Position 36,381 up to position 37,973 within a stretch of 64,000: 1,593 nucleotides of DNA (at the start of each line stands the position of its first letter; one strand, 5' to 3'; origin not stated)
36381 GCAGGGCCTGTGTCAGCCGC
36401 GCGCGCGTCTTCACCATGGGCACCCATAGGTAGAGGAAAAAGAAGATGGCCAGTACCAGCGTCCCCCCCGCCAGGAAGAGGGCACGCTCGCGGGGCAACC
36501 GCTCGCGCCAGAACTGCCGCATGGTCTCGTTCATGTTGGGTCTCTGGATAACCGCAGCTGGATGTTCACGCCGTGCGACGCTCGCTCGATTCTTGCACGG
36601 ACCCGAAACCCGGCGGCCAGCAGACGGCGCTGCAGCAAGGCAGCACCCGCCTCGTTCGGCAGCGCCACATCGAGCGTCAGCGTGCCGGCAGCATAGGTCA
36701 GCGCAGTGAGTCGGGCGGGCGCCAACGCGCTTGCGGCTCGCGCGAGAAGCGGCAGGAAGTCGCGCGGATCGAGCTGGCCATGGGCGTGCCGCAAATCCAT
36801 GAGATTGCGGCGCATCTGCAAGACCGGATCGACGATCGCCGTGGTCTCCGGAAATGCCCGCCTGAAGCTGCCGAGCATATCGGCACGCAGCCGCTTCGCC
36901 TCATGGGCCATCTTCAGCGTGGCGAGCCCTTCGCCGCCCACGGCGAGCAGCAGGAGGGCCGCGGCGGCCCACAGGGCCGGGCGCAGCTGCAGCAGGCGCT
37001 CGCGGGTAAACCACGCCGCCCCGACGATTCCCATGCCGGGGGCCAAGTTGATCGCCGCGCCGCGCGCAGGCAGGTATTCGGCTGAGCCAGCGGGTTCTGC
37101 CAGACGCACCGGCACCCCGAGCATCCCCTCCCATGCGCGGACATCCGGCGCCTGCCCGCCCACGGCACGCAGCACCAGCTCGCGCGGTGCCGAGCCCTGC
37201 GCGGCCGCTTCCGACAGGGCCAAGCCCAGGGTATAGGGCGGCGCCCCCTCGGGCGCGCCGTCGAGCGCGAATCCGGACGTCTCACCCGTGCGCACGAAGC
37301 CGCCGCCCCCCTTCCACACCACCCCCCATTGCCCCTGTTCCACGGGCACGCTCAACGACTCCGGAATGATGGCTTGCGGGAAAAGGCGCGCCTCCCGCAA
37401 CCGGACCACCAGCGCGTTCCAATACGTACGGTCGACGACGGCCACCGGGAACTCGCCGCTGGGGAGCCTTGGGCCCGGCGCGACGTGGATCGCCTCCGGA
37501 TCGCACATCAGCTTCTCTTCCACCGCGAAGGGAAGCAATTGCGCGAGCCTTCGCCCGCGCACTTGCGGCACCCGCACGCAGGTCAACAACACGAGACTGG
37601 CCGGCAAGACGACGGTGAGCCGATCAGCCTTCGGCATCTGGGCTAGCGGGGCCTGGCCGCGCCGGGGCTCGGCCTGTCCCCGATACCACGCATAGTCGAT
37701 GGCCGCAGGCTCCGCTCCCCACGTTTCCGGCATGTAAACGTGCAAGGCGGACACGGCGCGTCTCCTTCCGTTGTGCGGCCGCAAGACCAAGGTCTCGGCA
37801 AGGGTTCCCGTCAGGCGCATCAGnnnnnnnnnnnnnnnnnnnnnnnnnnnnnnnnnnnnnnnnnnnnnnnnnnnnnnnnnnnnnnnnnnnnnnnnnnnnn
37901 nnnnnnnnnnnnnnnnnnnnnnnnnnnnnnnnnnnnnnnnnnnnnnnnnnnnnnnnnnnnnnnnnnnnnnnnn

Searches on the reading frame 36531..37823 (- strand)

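Call 79: search_protein_families(library=ncbifam, proteins=[window:36531-37823:-], max_evalue=0.001)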
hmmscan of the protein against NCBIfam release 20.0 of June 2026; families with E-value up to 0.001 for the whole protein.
window:36531-37823:- (430 aa): 1 family
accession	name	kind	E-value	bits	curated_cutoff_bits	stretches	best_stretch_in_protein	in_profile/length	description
TIGR01709.2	typeII_sec_gspL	equivalog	4.8e-58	197.1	65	1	52-418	33-387/392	type II secretion system protein GspL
